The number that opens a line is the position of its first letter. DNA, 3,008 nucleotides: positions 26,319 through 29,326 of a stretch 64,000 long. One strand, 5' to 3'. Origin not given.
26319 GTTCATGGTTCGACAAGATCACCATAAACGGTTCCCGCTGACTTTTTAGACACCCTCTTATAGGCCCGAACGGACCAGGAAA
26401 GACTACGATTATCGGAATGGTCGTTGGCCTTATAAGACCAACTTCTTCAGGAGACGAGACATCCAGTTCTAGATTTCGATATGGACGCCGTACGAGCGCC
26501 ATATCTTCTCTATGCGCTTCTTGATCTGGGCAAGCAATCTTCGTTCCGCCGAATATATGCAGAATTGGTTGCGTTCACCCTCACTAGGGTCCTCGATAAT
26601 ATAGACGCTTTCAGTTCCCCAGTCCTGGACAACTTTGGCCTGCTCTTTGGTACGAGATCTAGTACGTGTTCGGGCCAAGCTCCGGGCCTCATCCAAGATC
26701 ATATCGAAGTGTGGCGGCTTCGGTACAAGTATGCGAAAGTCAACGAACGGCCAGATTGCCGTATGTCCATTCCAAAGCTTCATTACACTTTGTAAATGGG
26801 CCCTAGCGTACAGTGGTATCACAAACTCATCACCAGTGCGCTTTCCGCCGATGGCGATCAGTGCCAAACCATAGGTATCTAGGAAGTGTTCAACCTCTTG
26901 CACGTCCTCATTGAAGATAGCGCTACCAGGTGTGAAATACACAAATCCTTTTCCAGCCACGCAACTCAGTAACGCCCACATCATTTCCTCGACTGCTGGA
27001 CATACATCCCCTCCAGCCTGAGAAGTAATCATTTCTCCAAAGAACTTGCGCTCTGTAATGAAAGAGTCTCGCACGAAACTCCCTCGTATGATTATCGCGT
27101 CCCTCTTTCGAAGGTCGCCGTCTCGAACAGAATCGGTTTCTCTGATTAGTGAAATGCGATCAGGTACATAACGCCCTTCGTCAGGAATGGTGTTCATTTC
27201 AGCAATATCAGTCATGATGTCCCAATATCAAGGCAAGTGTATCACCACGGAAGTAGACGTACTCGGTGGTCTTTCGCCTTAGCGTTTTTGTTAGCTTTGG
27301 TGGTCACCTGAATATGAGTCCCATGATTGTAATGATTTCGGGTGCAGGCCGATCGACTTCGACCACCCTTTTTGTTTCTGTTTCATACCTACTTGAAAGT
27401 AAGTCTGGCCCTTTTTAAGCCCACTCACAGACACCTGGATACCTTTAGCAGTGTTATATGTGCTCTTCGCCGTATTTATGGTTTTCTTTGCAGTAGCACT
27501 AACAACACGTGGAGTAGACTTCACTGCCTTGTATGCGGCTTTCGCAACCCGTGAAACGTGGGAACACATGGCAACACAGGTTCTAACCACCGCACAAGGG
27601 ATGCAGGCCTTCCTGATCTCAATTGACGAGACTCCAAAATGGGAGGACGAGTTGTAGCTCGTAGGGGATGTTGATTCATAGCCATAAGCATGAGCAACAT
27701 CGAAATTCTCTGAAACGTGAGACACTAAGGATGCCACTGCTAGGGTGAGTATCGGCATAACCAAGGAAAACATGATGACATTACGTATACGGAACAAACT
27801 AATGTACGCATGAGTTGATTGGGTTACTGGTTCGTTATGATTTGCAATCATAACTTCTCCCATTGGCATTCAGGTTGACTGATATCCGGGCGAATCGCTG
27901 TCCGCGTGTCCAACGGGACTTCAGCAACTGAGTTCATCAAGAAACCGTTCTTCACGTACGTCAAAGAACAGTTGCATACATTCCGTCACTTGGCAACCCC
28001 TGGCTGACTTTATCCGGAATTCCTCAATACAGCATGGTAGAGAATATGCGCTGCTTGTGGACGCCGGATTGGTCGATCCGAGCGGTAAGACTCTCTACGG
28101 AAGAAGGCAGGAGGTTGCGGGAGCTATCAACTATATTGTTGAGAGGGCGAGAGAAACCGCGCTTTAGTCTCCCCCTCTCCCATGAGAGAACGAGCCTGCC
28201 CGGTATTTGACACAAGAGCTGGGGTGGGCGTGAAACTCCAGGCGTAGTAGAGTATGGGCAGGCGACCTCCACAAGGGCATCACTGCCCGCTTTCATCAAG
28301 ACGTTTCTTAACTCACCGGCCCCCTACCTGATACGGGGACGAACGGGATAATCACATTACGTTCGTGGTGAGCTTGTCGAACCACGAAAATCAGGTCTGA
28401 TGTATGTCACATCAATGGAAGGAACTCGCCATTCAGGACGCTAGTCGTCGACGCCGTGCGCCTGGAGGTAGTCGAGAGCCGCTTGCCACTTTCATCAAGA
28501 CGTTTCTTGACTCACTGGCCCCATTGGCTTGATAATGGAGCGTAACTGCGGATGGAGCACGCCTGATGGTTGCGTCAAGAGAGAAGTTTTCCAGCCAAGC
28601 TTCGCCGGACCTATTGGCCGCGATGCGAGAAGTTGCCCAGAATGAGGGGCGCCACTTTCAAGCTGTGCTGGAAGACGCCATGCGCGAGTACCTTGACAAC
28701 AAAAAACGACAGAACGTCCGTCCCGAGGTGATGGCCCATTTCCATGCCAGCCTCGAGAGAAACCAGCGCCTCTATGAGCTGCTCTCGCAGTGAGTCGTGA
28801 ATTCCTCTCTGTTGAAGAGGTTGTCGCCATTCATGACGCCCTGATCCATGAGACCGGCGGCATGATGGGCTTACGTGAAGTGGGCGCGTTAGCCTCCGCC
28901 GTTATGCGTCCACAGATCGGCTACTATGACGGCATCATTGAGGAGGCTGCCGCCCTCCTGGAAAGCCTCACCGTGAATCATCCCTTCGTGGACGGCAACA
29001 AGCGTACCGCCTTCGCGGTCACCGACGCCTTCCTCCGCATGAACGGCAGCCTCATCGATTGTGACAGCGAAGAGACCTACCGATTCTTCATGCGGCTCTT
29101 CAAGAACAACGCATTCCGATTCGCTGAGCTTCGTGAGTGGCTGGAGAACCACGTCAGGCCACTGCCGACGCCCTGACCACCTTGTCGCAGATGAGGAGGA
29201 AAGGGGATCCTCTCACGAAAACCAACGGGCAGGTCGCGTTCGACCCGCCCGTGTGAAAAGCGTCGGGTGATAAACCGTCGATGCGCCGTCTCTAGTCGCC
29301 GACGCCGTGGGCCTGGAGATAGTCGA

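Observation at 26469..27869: Orphan low-GC two-gene cassette in an integration hotspot: membrane-anchored Cys/Lys-rich protein plus a 248-aa cytosolic protein of unrecognised fold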

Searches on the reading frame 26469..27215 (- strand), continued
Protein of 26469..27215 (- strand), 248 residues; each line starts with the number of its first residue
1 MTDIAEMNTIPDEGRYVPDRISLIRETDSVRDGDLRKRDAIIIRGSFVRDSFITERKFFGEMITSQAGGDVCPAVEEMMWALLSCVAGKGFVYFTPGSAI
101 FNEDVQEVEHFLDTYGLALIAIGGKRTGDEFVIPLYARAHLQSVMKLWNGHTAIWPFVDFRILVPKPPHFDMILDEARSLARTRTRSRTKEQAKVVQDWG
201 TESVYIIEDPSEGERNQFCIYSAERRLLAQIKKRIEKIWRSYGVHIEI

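Call 53: fold_search(model_id=the predicted structure, library=pdb)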
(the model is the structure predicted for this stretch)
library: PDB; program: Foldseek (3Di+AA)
matches with E <= 10: 523; with E <= 0.001: 0
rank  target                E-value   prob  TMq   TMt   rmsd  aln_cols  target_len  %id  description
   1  4go5                  3.4e-02  0.63  0.24  0.33  14.3       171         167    8  The regulatory subunit of aspartate kinase from Mycobacterium tuberculosis (released 2012-09-05)
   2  8uf0_B                7.3e-02  0.57  0.27  0.34  10.4       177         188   10  T33-ml23 - Designed Tetrahedral Protein Cage Using Machine Learning Algorithms (released 2023-11-15)
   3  2zho_C                9.7e-02  0.30  0.21  0.31  12.9       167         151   11  Crystal structure of the regulatory subunit of aspartate kinase from Thermus thermophilus (ligand free form) (released 2009-02-17)
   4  4nwn_C                1.2e-01  0.44  0.28  0.35  10.9       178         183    9  Computationally Designed Two-Component Self-Assembling Tetrahedral Cage T32-28 (released 2014-05-28)
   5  4nwn_M                1.3e-01  0.44  0.27  0.35  11.0       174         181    9  Computationally Designed Two-Component Self-Assembling Tetrahedral Cage T32-28 (released 2014-05-28)
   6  3f44                  1.3e-01  0.15  0.20  0.23  16.0       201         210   11  Crystal structure of putative monooxygenase (YP_193413.1) from Lactobacillus acidophilus NCFM at 1.55 A resolution (released 2008-11-18)
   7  6u9d_T                1.4e-01  0.30  0.22  0.23  17.9       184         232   10  Saccharomyces cerevisiae acetohydroxyacid synthase (released 2020-07-15)
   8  3nwg                  1.5e-01  0.44  0.28  0.36  10.3       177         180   11  The crystal structure of a microcomparments protein from Desulfitobacterium hafniense DCB (released 2010-09-22)
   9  2re1_A                1.5e-01  0.33  0.23  0.35  12.1       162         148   10  Crystal structure of aspartokinase alpha and beta subunits (released 2007-10-09)
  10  3ab4_C                1.5e-01  0.21  0.21  0.15  13.8       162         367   11  Crystal structure of feedback inhibition resistant mutant of aspartate kinase from Corynebacterium glutamicum in compl (released 2010-06-23)
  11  4go7                  1.9e-01  0.23  0.22  0.31  14.6       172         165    8  The regulatory subunit of aspartate kinase in complex with threonine from Mycobacterium tuberculosis (released 2012-09-05)
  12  3c1n_A                2.3e-01  0.20  0.21  0.13  12.7       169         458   11  Crystal Structure of Allosteric Inhibition Threonine-sensitive Aspartokinase from Methanococcus jannaschii with L-thre (released 2008-03-25)
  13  1pcz_A                2.6e-01  0.11  0.18  0.23  16.6       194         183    9  STRUCTURE OF TATA-BINDING PROTEIN (released 1997-01-11)
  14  6ner_E                2.7e-01  0.20  0.24  0.30  18.5       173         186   13  Synthetic Haliangium ochraceum BMC shell (released 2019-04-03)
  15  3tvi_A                2.9e-01  0.10  0.17  0.12  14.3       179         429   10  Crystal structure of Clostridium acetobutylicum aspartate kinase (CaAK): An important allosteric enzyme for industrial (released 2011-11-09)
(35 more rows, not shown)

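Call 54: fold_search(model_id=the predicted structure, library=viral)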
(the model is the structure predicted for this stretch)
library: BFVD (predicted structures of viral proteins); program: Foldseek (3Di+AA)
matches with E <= 10: 411; with E <= 0.001: 0
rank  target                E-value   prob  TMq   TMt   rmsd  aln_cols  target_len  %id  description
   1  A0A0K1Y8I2            9.0e-02  0.41  0.30  0.13   9.7       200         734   11  (no name in the UniProt tables at hand)
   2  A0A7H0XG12            9.0e-02  0.10  0.12  0.17  16.5       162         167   13  Uncharacterized protein [Pseudomonas phage phiK7A1]
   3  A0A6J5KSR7            1.0e-01  0.30  0.21  0.30  14.4       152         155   16  Uncharacterized protein [uncultured Caudovirales phage]
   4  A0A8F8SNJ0            1.3e-01  0.03  0.11  0.07  22.7       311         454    7  (no name in the UniProt tables at hand)
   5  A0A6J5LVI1            2.1e-01  0.08  0.18  0.18  15.1       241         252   12  Uncharacterized protein [uncultured Caudovirales phage]
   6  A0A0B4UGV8            2.9e-01  0.14  0.22  0.19  20.8       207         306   11  Replication-associated protein [Odonata-associated circular virus 21]
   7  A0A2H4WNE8            2.9e-01  0.04  0.15  0.08  19.5       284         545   11  RNA-directed RNA polymerase (Fragment) [Red currant associated reovirus]
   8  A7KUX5                3.0e-01  0.08  0.17  0.06  18.1       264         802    9  (no name in the UniProt tables at hand)
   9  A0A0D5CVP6            3.0e-01  0.06  0.14  0.17  18.7       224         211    9  Pol protein (Fragment) [Bovine leukemia virus]
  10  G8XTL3                3.6e-01  0.03  0.11  0.10  21.9       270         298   10  Membrane glycoprotein US6A [Simian cytomegalovirus (strain Colburn)]
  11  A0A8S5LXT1            3.8e-01  0.04  0.14  0.16  14.8       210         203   11  INTRON-ENCODED ENDONUCLEASE I-SCEI [Myoviridae sp. ctZgq1]
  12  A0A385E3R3            4.3e-01  0.15  0.19  0.21  17.7       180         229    8  (no name in the UniProt tables at hand)
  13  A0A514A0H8            4.3e-01  0.12  0.21  0.24  17.4       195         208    7  Uncharacterized protein [Aeromonas phage LAh_8]
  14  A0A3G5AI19            5.1e-01  0.54  0.21  0.54   3.6        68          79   13  Uncharacterized protein [Sylvanvirus sp.]
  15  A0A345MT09            5.4e-01  0.06  0.13  0.14  22.7       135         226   10  Uncharacterized protein [crAssphage sp. isolate ctbg_1]
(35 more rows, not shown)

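Call 58: search_protein_families(library=ncbifam, proteins=[L081:1363-2229:-, L081:2226-3074:-, P0003, P0006], max_evalue=0.1)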
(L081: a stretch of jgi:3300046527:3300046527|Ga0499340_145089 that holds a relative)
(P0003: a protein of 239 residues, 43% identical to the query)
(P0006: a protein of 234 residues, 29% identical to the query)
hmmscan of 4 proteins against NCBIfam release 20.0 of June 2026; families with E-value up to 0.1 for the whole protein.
L081:1363-2229:- (288 aa): 0 families

L081:2226-3074:- (282 aa): 192 families (the best 25 are shown)
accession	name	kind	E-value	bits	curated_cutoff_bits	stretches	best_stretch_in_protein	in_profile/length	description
TIGR01188.1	drrA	subfamily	4.6e-65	219.9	312.45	1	2-279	8-300/302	daunorubicin resistance ABC transporter, ATP-binding protein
TIGR03740.1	galliderm_ABC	subfamily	5.3e-55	186.5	309.75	1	2-206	15-215/223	lantibiotic protection ABC transporter ATP-binding subunit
TIGR03522.1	GldA_ABC_ATP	equivalog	5.3e-49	167.3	402.6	1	2-279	17-300/301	gliding motility-associated ABC transporter ATP-binding subunit GldA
NF033858.1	ABC2_perm_RbbA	equivalog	2e-48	165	1050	1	2-208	281-490/909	ribosome-associated ATPase/putative transporter RbbA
NF010060.0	PRK13537.1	equivalog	4.1e-48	163.9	521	1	2-209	30-240/314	nodulation factor ABC transporter ATP-binding protein NodI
NF010059.0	PRK13536.1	equivalog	1e-43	149.4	549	1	2-205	58-264/342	nodulation factor ABC transporter ATP-binding protein NodI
TIGR03864.1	PQQ_ABC_ATP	hypoth_equivalog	1.7e-42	145.5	302.25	1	2-207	16-224/236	ABC transporter, ATP-binding subunit, PQQ-dependent alcohol dehydrogenase system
TIGR01288.1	nodI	equivalog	1.2e-41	142.7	424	1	2-205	19-225/303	nodulation factor ABC transporter ATP-binding protein NodI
TIGR04406.1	LPS_export_lptB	equivalog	3.4e-36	124.8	240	1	2-209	16-229/239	LPS export ABC transporter ATP-binding protein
NF047565.1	PSM_export_PmtA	equivalog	5e-35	121.2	350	1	2-198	16-211/282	phenol-soluble modulin export ABC transporter ATP-binding protein PmtA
TIGR04521.1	ECF_ATPase_2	equivalog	3.9e-34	118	330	1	2-204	20-234/279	energy-coupling factor transporter ATPase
TIGR01186.1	proV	subfamily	2e-33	116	326.6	1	2-243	8-255/363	betaine/proline/choline family ABC transporter ATP-binding protein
NF047568.1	PSM_export_PmtC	equivalog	1.8e-32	113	375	1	3-276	16-281/290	phenol-soluble modulin export ABC transporter ATP-binding protein PmtC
TIGR03873.1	F420-0_ABC_ATP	hypoth_equivalog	2.7e-32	112.1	372.4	1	3-201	17-223/256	putative F420-0 ABC transporter ATP-binding protein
NF047930.1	ABC_ATP_B6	equivalog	4.9e-32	111.2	670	1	2-202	17-223/510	putative B6 ABC transporter ATP-binding protein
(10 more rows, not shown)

P0003 (239 aa): 0 families

P0006 (234 aa): 0 families

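Call 59: search_solved_structures(query=A2, max_evalue=10)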
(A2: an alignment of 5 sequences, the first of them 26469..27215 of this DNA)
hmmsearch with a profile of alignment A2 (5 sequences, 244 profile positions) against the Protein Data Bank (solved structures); distinct sequences matched with E-value up to 10: 1.
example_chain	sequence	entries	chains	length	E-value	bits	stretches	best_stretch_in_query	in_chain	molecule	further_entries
8hil_B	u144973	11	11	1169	1.3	11.7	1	181-227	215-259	DNA-dependent RNA polymerase IV and V subunit 2 | DNA-directed RNA polymerase IV and V subunit 2 | DNA-directed RNA polymerase subunit beta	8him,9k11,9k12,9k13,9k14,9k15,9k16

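Call 61: search_dna_similar(query=window:26469-27215:-, collection=plasmids, mode=protein, max_evalue=0.01)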
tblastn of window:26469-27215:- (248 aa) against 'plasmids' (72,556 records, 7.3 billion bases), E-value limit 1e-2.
No match.

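Call 62: search_dna_similar(query=window:26469-27215:-, collection=phages, mode=protein, max_evalue=0.01)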
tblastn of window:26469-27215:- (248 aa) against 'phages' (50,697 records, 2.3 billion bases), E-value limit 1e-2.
No match.

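Call 68: find_encoding_contigs(protein=P0001, flank=3000, max_places=3)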
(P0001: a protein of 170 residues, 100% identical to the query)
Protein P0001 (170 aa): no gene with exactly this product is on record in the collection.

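Call 82: search_protein_families(library=pfam, proteins=[L088:1126-1884:+], max_evalue=0.01)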
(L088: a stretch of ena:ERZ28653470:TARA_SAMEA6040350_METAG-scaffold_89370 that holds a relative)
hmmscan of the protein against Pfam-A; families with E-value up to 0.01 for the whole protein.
L088:1126-1884:+ (252 aa): 1 family
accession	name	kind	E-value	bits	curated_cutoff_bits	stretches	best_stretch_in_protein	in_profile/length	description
PF06114.19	Peptidase_M78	-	0.0099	16.1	22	0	107-139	27-59/123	IrrE N-terminal-like domain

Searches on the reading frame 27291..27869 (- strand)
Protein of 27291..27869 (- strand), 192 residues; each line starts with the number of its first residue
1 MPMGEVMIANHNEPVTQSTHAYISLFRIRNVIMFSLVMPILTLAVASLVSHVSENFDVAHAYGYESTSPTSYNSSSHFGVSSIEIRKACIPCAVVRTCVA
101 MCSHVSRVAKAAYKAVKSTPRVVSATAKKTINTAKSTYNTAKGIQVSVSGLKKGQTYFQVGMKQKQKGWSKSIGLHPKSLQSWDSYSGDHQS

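Call 3: search_protein_families(library=pfam, proteins=[window:27291-27869:-], max_evalue=1)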
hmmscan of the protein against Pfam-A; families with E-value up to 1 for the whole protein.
window:27291-27869:- (192 aa): 1 family
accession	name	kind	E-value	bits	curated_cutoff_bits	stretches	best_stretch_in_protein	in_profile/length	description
PF16656.11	Pur_ac_phosph_N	-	0.025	15.6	30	1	120-171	36-87/93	Purple acid Phosphatase, N-terminal domain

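Call 4: search_protein_families(library=padloc, proteins=[window:27291-27869:-], max_evalue=1)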
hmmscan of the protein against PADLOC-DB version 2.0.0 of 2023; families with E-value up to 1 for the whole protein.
window:27291-27869:- (192 aa): 1 family
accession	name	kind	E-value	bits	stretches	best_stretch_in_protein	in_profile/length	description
PDLC00671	Effector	-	0.009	13.8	1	42-88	145-191/223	2TM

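Call 5: search_protein_families(library=ncbifam, proteins=[window:27291-27869:-], max_evalue=1)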
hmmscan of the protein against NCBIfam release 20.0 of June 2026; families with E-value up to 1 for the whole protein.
window:27291-27869:- (192 aa): 0 families

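Call 6: search_protein_families(library=phrogs, proteins=[window:27291-27869:-], max_evalue=1)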
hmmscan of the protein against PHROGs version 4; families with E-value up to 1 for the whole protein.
window:27291-27869:- (192 aa): 3 families
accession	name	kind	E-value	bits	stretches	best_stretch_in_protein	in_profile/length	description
phrog_24117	-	moron, auxiliary metabolic gene and host takeover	0.004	17.2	1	18-90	348-420/580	membrane protein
phrog_10802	-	transcription regulation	0.028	15.5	1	60-101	12-52/96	transcriptional regulator WhiB-like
phrog_8309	-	unknown function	0.054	13.6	1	110-174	185-249/312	-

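Call 10: find_homologous_proteins(query=window:27291-27869:-, max_evalue=0.01)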
Query window:27291-27869:- (192 aa): 1 proteins with E <= 0.01 among 75 candidates.
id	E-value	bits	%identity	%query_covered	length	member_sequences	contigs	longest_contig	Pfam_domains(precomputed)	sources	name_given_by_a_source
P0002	7.9e-116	402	100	97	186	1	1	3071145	-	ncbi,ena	-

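Call 11: find_encoding_contigs(protein=P0002, flank=10000, max_places=3)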
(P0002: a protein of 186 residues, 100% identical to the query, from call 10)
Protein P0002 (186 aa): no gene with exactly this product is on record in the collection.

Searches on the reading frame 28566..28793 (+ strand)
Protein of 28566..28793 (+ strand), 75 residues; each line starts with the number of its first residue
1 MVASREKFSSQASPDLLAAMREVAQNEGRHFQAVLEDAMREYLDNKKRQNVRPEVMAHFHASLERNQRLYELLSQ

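Call 3: search_protein_families(library=pfam, proteins=[window:28566-28793:+], max_evalue=1)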
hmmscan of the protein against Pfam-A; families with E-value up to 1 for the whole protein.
window:28566-28793:+ (75 aa): 2 families
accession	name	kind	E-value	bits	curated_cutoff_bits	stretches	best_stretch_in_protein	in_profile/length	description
PF21432.3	56B_RHH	-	0.14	12.6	27.2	1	24-43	12-30/32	56B-like, Ribbon-helix-helix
PF16145.10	DUF4853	-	0.14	12.6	34.8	1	3-42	3-42/135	Domain of unknown function (DUF4853)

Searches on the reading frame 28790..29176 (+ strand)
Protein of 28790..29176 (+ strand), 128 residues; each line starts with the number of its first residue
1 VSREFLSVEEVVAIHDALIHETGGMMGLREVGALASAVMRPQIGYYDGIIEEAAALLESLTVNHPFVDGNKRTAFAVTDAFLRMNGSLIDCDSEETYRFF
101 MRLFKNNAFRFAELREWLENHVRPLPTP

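Call 3: search_protein_families(library=pfam, proteins=[window:28790-29176:+], max_evalue=1)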
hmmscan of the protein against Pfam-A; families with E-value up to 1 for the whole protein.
window:28790-29176:+ (128 aa): 2 families
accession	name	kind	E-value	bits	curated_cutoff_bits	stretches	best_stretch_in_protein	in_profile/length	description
PF02661.23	Fic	-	7e-16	59.3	24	1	6-82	2-93/93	Fic/DOC family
PF00566.25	RabGAP-TBC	-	0.19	11.8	25.2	1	35-107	79-121/216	Rab-GTPase-TBC domain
